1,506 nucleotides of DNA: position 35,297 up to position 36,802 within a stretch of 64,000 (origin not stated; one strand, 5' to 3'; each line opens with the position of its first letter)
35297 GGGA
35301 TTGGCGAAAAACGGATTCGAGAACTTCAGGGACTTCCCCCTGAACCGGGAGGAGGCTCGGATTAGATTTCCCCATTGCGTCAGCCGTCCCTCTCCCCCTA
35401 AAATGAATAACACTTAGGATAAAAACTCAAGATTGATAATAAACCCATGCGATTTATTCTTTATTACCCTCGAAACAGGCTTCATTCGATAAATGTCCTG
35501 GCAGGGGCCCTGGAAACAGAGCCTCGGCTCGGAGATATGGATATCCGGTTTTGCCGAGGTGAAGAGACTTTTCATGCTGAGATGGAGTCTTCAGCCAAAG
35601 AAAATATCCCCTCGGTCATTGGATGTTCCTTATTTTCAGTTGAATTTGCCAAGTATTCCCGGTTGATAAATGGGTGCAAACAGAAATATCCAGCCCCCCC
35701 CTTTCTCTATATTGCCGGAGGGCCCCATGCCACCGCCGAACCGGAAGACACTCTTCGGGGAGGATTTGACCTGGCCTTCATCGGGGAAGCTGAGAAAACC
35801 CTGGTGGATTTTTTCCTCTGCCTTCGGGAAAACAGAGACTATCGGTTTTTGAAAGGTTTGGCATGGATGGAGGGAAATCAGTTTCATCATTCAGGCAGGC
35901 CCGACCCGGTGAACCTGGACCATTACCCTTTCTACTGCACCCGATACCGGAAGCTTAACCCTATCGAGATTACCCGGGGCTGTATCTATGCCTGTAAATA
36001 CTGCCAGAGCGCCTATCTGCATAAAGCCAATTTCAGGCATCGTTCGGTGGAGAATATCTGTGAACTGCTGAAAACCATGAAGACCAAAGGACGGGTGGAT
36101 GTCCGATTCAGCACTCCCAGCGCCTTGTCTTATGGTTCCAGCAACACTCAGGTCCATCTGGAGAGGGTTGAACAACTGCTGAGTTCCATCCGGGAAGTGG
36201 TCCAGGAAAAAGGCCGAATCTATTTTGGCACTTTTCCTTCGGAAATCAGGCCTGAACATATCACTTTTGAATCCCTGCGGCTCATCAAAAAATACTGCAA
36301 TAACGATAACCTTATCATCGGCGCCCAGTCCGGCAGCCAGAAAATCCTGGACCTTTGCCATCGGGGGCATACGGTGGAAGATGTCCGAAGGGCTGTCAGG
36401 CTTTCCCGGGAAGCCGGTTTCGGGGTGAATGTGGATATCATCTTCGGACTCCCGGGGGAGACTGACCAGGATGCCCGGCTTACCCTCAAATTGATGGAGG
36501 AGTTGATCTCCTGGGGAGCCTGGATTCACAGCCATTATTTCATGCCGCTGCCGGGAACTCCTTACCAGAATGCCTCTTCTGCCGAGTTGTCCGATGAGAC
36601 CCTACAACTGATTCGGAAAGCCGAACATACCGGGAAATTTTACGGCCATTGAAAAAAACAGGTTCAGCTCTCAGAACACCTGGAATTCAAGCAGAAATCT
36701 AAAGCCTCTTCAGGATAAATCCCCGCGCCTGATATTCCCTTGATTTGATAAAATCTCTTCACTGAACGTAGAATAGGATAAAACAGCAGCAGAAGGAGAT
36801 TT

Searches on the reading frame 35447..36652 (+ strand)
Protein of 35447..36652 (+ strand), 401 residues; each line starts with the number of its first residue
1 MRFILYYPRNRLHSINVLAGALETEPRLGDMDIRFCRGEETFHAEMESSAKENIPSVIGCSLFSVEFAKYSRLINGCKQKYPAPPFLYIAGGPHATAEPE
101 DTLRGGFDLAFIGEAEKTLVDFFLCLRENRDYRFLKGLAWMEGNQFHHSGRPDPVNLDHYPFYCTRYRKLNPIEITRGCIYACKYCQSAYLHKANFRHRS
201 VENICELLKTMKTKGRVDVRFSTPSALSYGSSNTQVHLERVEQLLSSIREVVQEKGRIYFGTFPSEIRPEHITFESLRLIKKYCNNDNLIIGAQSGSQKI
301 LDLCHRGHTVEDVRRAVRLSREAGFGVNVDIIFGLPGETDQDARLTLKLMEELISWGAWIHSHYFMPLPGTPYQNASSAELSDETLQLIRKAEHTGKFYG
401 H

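Call 10: search_protein_families(library=pfam, proteins=[window:35447-36652:+], max_evalue=0.01)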
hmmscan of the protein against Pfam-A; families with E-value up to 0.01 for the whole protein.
window:35447-36652:+ (401 aa): 2 families
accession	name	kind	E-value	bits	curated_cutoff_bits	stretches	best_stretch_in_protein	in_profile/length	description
PF04055.27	Radical_SAM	-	2.8e-23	83.3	29.5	1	173-349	1-165/166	Radical SAM superfamily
PF02310.24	B12-binding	-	1.2e-09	38.4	32.1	1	16-121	18-119/121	B12 binding domain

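Call 18: find_encoding_contigs(protein=window:35447-36652:+, flank=10000, max_places=10)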
Protein window:35447-36652:+ (401 aa): 4 contigs read that carry it; 2 places shown.
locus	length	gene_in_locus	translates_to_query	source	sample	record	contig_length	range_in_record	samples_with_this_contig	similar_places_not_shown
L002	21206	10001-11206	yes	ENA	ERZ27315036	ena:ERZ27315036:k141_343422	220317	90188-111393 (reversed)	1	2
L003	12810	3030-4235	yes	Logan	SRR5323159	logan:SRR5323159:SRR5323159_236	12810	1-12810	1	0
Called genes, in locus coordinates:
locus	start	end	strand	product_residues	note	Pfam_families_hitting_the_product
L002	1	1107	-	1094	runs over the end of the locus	PF00534:Glycos_transf_1, PF13692:Glyco_trans_1_4, PF00535:Glycos_transf_2, PF13641:Glyco_tranf_2_3, PF13632:Glyco_trans_2_3, PF13439:Glyco_transf_4, PF13579:Glyco_trans_4_4, PF00534:Glycos_transf_1, +7 more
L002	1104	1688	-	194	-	-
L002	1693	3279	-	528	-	PF00005:ABC_tran, PF13304:AAA_21 (faint), PF14524:Wzt_C (weak)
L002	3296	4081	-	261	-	PF01061:ABC2_membrane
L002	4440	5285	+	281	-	PF03279:Lip_A_acyltrans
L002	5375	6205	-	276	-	PF00037:Fer4 (weak), PF12797:Fer4_2 (faint), PF12837:Fer4_6 (faint), PF13183:Fer4_8 (faint), PF13237:Fer4_10, PF12838:Fer4_7, PF13187:Fer4_9, PF00881:Nitroreductase, +4 more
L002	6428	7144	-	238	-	PF04029:2-ph_phosp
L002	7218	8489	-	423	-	-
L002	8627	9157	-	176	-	-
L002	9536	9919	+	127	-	PF06262:Zincin_1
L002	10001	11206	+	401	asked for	PF02310:B12-binding, PF04055:Radical_SAM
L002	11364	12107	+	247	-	PF04402:SIMPL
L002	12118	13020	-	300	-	PF02826:2-Hacid_dh_C, PF03446:NAD_binding_2, PF03807:F420_oxidored, PF14833:NAD_binding_11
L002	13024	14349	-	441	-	PF13231:PMT_2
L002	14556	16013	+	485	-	PF01229:Glyco_hydro_39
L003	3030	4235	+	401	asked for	PF02310:B12-binding, PF04055:Radical_SAM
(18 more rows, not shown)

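Call 29: find_homologous_proteins(query=window:35447-36652:+, max_evalue=1e-30)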
Query window:35447-36652:+ (401 aa): 3953 proteins with E <= 1e-30 among 7498 candidates; the best 120 are listed.
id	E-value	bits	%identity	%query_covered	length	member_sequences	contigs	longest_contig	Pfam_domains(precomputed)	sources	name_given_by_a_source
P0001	2.1e-269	911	97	100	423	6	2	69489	PF04055.28,PF02310.25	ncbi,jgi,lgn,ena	-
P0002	5.5e-201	686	72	100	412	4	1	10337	PF04055.28,PF02310.25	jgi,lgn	-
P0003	1.1e-136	474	53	100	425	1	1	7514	PF04055.28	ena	-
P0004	3.4e-127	443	49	99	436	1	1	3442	PF04055.28,PF02310.25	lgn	-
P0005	1.4e-125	437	50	99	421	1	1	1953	PF04055.28,PF02310.25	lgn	-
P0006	8.8e-124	432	49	100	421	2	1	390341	PF04055.28,PF02310.25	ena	-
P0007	1.5e-122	427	48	99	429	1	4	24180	PF04055.28,PF02310.25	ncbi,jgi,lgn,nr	ncbi:MAG: TIGR04013 family B12-binding domain/radical SAM domain-containing protein [Chloroflexi bac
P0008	2.1e-122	427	50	99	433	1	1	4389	PF04055.28,PF02310.25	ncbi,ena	-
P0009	2.4e-122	427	47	100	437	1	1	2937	PF04055.28,PF02310.25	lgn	-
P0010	8.2e-121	422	46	100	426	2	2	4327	PF04055.28,PF02310.25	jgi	jgi:B12-binding domain/radical SAM domain protein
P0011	9.8e-120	418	47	100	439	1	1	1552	PF04055.28,PF02310.25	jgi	jgi:B12-binding domain/radical SAM domain protein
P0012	1.5e-119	418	46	100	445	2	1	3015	PF04055.28,PF02310.25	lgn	-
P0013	2.7e-119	417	46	100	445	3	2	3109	PF04055.28,PF02310.25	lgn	-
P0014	3.3e-118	413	47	100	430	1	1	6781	PF04055.28,PF02310.25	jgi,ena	-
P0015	4.0e-117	410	47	100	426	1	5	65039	PF04055.28,PF02310.25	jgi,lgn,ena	jgi:B12-binding domain/radical SAM domain protein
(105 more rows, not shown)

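Call 30: find_encoding_contigs(protein=P0001, flank=10000, max_places=10)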
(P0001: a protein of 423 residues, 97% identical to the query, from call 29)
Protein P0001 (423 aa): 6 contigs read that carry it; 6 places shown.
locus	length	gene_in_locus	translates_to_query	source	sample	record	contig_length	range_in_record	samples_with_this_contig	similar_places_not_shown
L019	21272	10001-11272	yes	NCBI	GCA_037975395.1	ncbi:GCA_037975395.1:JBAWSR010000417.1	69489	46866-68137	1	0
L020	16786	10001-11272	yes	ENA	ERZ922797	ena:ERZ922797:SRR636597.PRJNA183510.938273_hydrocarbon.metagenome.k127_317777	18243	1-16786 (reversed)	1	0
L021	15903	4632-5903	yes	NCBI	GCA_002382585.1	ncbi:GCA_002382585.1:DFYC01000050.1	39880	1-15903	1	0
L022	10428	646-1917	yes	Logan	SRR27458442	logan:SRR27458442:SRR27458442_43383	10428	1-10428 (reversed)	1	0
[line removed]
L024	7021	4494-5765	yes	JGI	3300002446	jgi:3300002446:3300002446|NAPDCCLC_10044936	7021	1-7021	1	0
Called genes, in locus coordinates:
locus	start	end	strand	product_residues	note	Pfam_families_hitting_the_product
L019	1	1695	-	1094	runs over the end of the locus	PF20706:GT4-conflict, PF00534:Glycos_transf_1, PF13692:Glyco_trans_1_4, PF00535:Glycos_transf_2, PF13641:Glyco_tranf_2_3, PF13632:Glyco_trans_2_3, PF13439:Glyco_transf_4, PF13579:Glyco_trans_4_4, +7 more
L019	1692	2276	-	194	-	-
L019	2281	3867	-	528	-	PF00005:ABC_tran, PF13304:AAA_21 (faint), PF14524:Wzt_C (weak)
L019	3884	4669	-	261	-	PF01061:ABC2_membrane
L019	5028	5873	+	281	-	PF03279:Lip_A_acyltrans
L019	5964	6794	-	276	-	PF00037:Fer4 (weak), PF12797:Fer4_2 (faint), PF12837:Fer4_6 (weak), PF13237:Fer4_10, PF14697:Fer4_21 (weak), PF12838:Fer4_7, PF13187:Fer4_9, PF00881:Nitroreductase, +4 more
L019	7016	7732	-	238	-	PF04029:2-ph_phosp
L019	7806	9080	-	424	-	-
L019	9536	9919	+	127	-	PF06262:Zincin_1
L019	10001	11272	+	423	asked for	PF02310:B12-binding, PF04055:Radical_SAM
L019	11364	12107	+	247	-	PF04402:SIMPL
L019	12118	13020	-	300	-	PF02826:2-Hacid_dh_C, PF03446:NAD_binding_2, PF03807:F420_oxidored, PF14833:NAD_binding_11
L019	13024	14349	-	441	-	PF13231:PMT_2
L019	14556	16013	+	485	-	PF01229:Glyco_hydro_39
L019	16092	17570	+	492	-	PF04932:Wzy_C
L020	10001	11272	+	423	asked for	PF02310:B12-binding, PF04055:Radical_SAM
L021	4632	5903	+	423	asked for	PF02310:B12-binding, PF04055:Radical_SAM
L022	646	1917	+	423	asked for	PF02310:B12-binding, PF04055:Radical_SAM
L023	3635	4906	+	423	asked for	PF02310:B12-binding, PF04055:Radical_SAM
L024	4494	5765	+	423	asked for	PF02310:B12-binding, PF04055:Radical_SAM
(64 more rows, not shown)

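Call 31: find_encoding_contigs(protein=P0002, flank=10000, max_places=10)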
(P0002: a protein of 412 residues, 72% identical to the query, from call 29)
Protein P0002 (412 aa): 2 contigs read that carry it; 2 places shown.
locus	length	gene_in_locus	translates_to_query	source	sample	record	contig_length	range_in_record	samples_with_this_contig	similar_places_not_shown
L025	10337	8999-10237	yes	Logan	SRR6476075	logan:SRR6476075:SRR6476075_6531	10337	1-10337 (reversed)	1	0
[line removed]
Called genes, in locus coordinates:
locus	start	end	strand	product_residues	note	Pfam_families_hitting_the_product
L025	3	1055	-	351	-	?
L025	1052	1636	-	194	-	-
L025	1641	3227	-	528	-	PF00005:ABC_tran, PF13304:AAA_21 (faint)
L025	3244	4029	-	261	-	PF01061:ABC2_membrane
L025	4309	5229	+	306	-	PF03279:Lip_A_acyltrans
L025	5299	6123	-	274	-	PF00037:Fer4 (weak), PF12797:Fer4_2 (faint), PF12837:Fer4_6 (faint), PF13237:Fer4_10 (weak), PF14697:Fer4_21 (weak), PF12838:Fer4_7, PF13187:Fer4_9, PF00881:Nitroreductase, +3 more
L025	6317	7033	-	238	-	PF04029:2-ph_phosp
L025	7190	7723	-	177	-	-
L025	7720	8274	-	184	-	-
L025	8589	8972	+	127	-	PF06262:Zincin_1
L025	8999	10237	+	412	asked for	PF02310:B12-binding, PF04055:Radical_SAM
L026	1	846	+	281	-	PF03279:Lip_A_acyltrans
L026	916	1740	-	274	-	PF00037:Fer4 (weak), PF12797:Fer4_2 (faint), PF12837:Fer4_6 (faint), PF13237:Fer4_10 (weak), PF14697:Fer4_21 (weak), PF12838:Fer4_7, PF13187:Fer4_9, PF00881:Nitroreductase, +3 more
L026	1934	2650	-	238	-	PF04029:2-ph_phosp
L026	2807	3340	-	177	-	-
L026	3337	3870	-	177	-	-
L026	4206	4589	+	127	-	PF06262:Zincin_1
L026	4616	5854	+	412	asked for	PF02310:B12-binding, PF04055:Radical_SAM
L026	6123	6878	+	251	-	PF04402:SIMPL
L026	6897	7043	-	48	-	?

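Call 48: find_encoding_contigs(protein=P0003, flank=10000, max_places=4)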
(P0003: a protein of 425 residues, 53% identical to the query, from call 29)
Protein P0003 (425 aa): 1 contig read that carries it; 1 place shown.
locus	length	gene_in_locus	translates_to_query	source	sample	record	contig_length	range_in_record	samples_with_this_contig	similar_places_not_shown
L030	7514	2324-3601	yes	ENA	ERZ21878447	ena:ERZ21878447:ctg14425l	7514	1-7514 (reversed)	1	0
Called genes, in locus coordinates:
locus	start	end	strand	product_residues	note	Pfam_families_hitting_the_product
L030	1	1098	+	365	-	?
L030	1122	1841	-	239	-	PF04029:2-ph_phosp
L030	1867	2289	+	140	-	PF06262:Zincin_1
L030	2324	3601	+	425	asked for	PF04055:Radical_SAM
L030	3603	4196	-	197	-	PF00702:Hydrolase (weak), PF08645:PNK3P (weak), PF13419:HAD_2, PF13242:Hydrolase_like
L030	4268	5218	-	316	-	PF01073:3Beta_HSD, PF01370:Epimerase, PF02719:Polysacc_synt_2, PF04321:RmlD_sub_bind, PF13460:NAD_binding_10 (weak), PF16363:GDP_Man_Dehyd, PF07993:NAD_binding_4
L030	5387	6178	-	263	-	PF11967:RecO_N, PF02565:RecO_C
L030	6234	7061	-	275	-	-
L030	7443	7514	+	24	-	?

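Call 49: find_encoding_contigs(protein=P0137, flank=10000, max_places=6)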
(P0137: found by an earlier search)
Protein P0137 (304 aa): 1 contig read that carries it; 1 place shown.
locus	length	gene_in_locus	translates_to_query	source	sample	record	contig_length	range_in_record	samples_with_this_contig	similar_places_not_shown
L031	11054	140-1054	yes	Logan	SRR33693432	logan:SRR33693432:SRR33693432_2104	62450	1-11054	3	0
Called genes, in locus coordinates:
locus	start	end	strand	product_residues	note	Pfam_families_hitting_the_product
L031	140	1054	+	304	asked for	-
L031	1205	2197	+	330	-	-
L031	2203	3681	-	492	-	PF04932:Wzy_C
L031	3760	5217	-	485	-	PF01229:Glyco_hydro_39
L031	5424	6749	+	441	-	PF13231:PMT_2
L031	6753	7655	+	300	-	PF02826:2-Hacid_dh_C (weak), PF03446:NAD_binding_2, PF03807:F420_oxidored (weak), PF14833:NAD_binding_11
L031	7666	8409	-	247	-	PF04402:SIMPL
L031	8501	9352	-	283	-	PF04055:Radical_SAM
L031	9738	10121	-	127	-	PF06262:Zincin_1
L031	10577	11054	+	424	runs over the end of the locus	-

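Call 61: find_encoding_contigs(protein=P0006, flank=6000, max_places=3)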
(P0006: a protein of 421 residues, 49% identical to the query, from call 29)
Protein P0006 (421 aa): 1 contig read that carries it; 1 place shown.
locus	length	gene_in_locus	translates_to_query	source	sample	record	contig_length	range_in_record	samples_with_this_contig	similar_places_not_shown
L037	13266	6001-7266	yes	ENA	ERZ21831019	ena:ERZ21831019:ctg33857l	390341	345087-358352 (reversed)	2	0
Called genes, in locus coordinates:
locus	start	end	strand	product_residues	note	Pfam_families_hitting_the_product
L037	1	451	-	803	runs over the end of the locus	PF07676:PD40 (faint), PF16147:DUF4855, PF00754:F5_F8_type_C, PF22633:F5_F8_type_C_2 (weak)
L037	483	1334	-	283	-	PF03372:Exo_endo_phos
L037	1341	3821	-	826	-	PF02838:Glyco_hydro_20b, PF00728:Glyco_hydro_20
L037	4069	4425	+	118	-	PF06262:Zincin_1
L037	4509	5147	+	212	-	-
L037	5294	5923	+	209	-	-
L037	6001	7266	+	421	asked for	PF02310:B12-binding, PF04055:Radical_SAM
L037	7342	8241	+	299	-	PF03446:NAD_binding_2, PF14833:NAD_binding_11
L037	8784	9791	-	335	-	PF09903:DUF2130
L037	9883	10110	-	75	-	-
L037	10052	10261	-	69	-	-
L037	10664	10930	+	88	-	-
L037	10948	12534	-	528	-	PF00474:SSF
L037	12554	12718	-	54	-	PF28215:Symport_access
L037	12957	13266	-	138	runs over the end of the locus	-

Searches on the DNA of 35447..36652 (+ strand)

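Call 71: search_rna_families(source=L025, start=8275, end=8600, threshold=evalue, max_evalue=10)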
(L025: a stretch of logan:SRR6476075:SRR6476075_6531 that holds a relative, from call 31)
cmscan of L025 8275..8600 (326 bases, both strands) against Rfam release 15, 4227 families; matches with E-value up to 10: 2.
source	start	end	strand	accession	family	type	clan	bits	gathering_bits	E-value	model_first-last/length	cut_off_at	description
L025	8385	8471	-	RF01227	snoR83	Gene; snRNA; snoRNA; HACA-box;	-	18.4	40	0.48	1-129/129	no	Small nucleolar RNA snoR83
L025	8383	8441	+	RF04351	Plastid-psbl-rps4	Cis-reg;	-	14.1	68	3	1-53/53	no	Plastid-psbl-rps4 3UTR RNA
